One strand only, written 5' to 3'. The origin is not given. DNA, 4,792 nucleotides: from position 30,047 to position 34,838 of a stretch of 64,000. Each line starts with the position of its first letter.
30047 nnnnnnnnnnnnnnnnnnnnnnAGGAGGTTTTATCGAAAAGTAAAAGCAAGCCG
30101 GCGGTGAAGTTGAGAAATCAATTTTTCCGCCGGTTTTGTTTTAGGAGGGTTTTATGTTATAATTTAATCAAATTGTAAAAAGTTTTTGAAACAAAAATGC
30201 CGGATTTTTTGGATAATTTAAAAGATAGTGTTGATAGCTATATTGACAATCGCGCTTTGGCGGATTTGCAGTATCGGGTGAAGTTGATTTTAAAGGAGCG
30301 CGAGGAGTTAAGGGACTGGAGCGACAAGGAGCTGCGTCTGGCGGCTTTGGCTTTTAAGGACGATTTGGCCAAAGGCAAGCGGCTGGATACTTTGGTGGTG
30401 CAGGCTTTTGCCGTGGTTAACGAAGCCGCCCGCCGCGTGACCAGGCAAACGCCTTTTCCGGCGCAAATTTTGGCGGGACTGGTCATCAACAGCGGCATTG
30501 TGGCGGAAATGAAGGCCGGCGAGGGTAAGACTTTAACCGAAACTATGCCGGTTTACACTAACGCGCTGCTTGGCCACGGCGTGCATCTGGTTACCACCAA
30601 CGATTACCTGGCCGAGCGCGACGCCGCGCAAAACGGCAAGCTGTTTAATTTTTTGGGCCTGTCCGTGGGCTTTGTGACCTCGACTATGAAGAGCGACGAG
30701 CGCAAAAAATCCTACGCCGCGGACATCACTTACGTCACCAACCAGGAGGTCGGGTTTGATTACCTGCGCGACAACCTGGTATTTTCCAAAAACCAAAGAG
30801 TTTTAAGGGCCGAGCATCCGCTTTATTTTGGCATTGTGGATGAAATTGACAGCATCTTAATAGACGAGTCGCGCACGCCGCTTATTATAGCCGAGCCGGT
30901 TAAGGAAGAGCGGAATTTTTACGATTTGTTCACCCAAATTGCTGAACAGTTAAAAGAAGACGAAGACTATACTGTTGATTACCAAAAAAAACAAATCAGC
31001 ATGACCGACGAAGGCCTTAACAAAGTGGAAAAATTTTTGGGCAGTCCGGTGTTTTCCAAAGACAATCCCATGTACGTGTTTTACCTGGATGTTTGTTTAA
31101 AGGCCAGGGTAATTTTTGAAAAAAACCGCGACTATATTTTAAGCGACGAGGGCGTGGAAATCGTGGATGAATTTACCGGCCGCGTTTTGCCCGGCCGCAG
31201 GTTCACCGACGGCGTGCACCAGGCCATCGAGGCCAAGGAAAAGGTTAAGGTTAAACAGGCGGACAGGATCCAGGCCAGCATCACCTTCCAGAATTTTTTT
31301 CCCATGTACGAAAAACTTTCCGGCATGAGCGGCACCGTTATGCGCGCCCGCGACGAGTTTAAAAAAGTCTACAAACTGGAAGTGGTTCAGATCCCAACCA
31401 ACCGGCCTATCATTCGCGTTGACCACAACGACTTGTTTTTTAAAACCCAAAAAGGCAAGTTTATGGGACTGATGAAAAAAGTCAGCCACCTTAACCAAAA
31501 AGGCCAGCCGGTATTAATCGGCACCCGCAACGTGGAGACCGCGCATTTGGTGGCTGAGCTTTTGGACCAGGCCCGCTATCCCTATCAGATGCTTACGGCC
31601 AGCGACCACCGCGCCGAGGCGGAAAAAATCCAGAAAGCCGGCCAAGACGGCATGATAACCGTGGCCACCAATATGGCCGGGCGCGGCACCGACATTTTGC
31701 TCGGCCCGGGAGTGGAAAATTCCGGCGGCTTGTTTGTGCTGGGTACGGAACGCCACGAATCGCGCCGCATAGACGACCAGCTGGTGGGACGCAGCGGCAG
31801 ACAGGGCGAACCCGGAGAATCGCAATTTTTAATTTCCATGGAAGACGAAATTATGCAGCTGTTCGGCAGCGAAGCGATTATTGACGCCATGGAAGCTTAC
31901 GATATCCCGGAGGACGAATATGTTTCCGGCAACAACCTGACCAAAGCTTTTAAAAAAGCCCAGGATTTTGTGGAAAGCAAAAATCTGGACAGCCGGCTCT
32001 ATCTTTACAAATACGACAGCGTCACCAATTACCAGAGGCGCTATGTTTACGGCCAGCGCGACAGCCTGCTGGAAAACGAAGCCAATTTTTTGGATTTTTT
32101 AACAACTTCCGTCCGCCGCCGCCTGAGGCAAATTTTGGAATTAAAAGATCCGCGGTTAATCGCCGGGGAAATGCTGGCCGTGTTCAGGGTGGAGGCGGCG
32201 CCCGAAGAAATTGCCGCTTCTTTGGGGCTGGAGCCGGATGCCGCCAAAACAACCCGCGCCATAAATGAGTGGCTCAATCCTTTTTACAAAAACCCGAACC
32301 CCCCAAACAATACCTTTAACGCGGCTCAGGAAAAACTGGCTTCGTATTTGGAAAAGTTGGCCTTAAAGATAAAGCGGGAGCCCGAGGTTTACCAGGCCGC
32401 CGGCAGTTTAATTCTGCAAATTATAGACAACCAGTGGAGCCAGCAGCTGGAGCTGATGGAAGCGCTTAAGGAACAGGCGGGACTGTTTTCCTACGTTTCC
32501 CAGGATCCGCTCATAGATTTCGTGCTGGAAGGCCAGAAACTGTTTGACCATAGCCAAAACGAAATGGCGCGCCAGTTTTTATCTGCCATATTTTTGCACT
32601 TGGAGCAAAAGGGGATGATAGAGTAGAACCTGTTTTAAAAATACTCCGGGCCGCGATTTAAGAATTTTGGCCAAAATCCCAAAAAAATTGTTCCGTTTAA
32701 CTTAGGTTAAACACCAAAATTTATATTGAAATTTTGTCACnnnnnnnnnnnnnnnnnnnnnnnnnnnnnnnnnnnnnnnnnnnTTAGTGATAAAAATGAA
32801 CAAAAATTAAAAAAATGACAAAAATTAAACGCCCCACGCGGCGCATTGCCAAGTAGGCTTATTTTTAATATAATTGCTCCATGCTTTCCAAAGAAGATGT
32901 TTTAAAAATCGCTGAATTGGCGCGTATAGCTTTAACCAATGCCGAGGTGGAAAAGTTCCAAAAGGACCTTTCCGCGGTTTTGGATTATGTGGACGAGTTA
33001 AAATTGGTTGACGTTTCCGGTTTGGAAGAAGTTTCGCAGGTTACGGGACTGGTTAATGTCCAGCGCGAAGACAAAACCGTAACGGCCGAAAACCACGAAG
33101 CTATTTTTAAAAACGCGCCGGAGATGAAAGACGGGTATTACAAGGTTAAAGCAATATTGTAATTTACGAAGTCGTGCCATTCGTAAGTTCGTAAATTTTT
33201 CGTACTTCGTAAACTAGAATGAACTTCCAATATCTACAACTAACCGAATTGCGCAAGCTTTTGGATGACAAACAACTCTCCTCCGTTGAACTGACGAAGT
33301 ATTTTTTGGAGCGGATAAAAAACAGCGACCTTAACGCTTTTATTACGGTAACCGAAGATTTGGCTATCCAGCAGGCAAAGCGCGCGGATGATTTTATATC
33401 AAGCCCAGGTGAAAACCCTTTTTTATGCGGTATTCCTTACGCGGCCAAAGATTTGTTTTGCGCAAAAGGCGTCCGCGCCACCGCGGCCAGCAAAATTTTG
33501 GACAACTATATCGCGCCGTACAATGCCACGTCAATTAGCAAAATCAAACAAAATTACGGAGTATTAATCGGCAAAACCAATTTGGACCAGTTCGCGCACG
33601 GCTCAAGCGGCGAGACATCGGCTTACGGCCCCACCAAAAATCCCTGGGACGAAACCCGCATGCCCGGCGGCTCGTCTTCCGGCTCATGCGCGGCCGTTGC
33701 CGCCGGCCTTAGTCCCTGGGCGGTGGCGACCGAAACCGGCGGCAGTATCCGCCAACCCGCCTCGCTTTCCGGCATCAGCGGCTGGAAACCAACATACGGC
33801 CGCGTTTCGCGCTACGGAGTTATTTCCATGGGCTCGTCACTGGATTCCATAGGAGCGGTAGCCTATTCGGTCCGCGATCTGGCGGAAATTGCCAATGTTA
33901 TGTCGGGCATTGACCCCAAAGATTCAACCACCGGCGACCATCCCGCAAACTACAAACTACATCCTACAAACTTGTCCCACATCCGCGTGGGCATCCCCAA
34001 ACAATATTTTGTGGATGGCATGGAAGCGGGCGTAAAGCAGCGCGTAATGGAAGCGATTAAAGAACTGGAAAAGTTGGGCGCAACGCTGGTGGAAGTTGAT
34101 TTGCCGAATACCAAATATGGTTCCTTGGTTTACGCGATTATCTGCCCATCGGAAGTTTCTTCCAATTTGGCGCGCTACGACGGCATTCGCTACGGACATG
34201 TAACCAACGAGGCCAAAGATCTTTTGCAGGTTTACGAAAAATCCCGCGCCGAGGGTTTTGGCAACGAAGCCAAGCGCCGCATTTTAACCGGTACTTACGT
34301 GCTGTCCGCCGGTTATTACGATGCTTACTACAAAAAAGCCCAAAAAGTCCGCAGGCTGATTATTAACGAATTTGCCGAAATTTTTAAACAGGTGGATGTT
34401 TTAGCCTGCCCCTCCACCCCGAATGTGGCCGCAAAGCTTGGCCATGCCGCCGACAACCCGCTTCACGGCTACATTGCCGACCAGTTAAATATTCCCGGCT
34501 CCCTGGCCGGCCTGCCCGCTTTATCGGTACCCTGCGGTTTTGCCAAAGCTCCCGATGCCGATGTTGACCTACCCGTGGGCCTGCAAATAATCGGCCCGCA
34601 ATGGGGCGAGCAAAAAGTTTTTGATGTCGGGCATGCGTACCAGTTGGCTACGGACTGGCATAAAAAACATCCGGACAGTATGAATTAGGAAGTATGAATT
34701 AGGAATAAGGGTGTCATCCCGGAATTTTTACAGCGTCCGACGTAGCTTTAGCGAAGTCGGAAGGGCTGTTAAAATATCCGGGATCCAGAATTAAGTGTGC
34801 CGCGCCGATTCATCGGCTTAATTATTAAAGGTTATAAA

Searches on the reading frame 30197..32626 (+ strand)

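Call 66: search_protein_families(library=pfam, proteins=[window:30197-32626:+], max_evalue=0.01)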
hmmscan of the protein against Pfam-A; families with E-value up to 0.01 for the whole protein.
window:30197-32626:+ (809 aa): 6 families
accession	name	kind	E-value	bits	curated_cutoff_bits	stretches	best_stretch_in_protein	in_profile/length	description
PF07517.20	SecA_DEAD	-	2.2e-104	349.2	24.6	1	17-389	9-290/290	SecA DEAD-like domain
PF21090.3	P-loop_SecA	-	6.1e-60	202.8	27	2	404-506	1-103/205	SecA P-loop domain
PF01043.26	SecA_PP_bind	-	2.5e-31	109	23.5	1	238-345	2-110/110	SecA preprotein cross-linking domain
PF07516.18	SecA_SW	-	1.8e-27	97.2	26.7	1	580-799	6-197/200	SecA Wing and Scaffold domain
PF00271.37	Helicase_C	-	0.00077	20.1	23.5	1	429-501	10-82/110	Helicase conserved C-terminal domain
PF00270.35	DEAD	-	0.0015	18.7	26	1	98-222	14-131/167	DEAD/DEAH box helicase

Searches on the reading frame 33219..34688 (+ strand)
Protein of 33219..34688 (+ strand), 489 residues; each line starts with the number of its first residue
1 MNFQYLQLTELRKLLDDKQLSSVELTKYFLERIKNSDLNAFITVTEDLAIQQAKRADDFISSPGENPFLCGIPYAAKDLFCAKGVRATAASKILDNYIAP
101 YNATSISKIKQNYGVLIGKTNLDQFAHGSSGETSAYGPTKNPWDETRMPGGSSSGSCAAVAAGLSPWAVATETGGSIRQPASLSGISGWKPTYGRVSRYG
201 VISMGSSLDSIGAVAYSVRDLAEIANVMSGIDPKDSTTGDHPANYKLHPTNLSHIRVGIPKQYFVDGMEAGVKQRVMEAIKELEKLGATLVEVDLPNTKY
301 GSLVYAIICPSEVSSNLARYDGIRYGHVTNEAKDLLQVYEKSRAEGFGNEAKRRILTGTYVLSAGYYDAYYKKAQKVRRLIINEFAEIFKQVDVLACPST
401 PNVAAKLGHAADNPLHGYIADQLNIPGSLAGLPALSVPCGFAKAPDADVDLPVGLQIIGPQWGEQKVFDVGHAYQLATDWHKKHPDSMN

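Call 66: search_protein_families(library=pfam, proteins=[window:33219-34688:+], max_evalue=0.01)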
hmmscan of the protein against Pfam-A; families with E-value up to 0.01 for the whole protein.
window:33219-34688:+ (489 aa): 1 family
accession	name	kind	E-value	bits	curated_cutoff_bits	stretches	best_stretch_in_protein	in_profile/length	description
PF01425.27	Amidase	-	1.6e-133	446.4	27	1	24-467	1-444/445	Amidase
